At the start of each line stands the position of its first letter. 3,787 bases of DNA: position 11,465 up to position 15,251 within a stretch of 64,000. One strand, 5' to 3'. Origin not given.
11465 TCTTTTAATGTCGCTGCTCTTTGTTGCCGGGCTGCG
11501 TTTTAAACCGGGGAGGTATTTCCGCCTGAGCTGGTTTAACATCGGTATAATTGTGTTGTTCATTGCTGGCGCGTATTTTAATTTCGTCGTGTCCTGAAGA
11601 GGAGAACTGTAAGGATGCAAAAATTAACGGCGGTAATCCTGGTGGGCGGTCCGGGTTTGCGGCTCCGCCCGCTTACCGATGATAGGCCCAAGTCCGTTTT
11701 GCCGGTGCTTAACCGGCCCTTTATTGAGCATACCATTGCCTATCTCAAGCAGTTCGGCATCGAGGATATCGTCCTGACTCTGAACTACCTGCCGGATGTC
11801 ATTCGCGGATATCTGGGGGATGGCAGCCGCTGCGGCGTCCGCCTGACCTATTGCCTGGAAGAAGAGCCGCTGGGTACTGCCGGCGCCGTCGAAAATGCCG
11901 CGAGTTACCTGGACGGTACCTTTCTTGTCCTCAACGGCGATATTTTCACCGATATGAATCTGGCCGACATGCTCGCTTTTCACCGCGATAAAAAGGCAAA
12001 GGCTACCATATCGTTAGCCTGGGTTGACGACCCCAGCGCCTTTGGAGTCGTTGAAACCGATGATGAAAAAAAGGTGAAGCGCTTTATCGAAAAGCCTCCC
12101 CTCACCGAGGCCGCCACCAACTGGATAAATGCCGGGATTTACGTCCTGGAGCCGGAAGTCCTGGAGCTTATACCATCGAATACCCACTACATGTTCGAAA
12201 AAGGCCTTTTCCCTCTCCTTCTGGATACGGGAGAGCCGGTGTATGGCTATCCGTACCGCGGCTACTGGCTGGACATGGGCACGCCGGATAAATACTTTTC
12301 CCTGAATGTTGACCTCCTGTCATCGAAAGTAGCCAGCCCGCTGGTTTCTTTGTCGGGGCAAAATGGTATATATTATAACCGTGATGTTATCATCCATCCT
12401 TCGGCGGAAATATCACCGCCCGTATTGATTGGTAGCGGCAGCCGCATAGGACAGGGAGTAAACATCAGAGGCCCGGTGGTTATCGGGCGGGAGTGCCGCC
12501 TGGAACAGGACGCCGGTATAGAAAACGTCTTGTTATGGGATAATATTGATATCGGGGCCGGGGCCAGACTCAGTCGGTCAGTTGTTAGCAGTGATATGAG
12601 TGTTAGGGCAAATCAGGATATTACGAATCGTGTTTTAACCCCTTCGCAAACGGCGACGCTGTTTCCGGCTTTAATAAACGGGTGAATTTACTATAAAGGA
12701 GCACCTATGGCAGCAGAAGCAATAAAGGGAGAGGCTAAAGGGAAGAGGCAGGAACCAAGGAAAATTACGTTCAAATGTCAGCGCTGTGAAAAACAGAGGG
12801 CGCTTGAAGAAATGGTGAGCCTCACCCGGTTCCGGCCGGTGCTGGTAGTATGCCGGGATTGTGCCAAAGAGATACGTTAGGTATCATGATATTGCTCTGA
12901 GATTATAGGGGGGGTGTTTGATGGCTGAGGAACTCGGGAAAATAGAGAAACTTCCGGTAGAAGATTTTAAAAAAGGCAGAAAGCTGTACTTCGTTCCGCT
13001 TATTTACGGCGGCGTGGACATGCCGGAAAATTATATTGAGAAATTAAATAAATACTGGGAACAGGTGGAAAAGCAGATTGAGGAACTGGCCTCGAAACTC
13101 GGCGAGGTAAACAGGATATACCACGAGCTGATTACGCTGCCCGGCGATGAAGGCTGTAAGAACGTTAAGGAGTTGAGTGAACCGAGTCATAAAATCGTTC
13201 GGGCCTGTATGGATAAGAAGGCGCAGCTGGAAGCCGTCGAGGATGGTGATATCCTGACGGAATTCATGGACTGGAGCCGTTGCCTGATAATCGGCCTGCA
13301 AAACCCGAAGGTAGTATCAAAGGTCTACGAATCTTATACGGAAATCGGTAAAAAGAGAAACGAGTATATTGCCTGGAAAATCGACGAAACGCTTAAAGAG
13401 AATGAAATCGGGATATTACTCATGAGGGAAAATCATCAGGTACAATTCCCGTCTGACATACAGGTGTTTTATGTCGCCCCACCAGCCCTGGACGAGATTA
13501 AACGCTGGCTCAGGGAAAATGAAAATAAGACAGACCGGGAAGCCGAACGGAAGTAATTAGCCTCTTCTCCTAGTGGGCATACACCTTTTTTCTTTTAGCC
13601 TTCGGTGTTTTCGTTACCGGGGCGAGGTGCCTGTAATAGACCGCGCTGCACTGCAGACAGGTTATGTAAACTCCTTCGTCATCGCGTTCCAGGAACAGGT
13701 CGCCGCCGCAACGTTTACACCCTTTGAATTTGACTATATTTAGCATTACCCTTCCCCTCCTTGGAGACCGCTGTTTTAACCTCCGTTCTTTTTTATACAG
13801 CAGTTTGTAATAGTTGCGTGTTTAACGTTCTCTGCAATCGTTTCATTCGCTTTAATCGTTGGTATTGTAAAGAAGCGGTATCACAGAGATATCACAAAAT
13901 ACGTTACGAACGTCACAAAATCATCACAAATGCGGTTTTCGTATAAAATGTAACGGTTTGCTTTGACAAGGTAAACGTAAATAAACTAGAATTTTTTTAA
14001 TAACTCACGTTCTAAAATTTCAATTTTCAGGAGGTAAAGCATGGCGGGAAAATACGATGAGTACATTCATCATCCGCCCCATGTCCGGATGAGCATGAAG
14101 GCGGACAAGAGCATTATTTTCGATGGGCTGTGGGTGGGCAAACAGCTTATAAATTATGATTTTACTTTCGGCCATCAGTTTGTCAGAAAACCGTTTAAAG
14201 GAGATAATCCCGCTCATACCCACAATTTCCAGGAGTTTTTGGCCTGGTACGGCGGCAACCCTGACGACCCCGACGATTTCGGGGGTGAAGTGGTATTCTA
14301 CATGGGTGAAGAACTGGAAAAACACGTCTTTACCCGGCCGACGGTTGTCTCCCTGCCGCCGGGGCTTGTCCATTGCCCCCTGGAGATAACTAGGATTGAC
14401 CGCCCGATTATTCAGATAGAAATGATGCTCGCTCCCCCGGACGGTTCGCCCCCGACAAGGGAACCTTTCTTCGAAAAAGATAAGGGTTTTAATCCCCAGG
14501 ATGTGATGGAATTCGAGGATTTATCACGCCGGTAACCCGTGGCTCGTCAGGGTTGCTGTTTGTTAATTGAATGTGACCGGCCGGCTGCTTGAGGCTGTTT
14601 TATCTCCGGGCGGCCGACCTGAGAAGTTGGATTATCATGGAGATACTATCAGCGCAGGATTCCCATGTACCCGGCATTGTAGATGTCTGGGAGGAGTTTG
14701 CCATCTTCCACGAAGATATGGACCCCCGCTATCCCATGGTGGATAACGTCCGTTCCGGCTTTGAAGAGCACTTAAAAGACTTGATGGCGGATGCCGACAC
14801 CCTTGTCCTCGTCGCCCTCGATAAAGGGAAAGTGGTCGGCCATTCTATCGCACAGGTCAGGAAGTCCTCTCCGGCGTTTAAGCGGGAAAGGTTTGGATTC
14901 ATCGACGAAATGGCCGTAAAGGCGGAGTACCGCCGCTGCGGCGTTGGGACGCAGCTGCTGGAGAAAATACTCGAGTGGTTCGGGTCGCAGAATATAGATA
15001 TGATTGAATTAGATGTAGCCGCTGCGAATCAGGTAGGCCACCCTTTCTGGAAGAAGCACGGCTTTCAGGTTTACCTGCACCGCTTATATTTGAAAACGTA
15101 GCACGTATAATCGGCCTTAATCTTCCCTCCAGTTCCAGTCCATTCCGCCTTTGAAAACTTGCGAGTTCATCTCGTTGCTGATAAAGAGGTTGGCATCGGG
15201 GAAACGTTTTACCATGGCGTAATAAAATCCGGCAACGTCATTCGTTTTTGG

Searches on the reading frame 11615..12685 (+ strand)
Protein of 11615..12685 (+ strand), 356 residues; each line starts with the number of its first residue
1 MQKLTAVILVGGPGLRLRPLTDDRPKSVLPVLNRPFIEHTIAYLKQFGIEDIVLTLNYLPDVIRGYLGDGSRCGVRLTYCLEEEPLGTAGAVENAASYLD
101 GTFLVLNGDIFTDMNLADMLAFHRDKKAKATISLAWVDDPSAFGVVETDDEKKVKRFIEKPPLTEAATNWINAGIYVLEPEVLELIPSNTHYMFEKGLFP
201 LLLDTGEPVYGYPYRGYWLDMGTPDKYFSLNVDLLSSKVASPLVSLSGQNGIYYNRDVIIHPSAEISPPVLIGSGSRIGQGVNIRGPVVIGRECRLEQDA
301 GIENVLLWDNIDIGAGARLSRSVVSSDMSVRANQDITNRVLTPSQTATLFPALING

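Call 41: search_protein_families(library=pfam, proteins=[window:11615-12685:+], max_evalue=0.00001)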
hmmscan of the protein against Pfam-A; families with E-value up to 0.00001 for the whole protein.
window:11615-12685:+ (356 aa): 4 families
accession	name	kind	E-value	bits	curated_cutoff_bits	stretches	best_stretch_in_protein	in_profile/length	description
PF00483.29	NTP_transferase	-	2.4e-55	188.2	21.2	1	6-235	2-243/245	Nucleotidyl transferase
PF25084.1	LbH_EIF2B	-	2.6e-17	63.2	54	1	250-341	2-92/105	EIF2B subunit epsilon LbH domain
PF00132.30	Hexapep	-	3.5e-09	36.4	27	0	270-303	2-35/36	Bacterial transferase hexapeptide (six repeats)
PF12804.13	NTP_transf_3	-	1e-08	35.9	27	1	6-135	1-122/160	MobA-like NTP transferase domain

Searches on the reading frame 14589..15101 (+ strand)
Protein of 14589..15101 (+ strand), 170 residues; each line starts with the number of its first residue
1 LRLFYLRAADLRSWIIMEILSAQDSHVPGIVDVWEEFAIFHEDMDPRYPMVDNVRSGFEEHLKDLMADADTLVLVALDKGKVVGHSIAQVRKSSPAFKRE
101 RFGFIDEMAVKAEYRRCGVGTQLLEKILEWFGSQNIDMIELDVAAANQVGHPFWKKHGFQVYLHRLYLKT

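Call 37: search_protein_families(library=pfam, proteins=[window:14589-15101:+], max_evalue=0.00001)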
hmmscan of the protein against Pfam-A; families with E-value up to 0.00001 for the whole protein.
window:14589-15101:+ (170 aa): 3 families
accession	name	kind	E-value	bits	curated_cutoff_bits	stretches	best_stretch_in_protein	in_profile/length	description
PF00583.31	Acetyltransf_1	-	5e-18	65.9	20.7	1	43-159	7-116/116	Acetyltransferase (GNAT) family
PF13508.13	Acetyltransf_7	-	1e-12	48.7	27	1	71-161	3-84/84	Acetyltransferase (GNAT) domain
PF13673.13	Acetyltransf_10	-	9.4e-10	39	23.6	1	60-161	20-109/128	Acetyltransferase (GNAT) domain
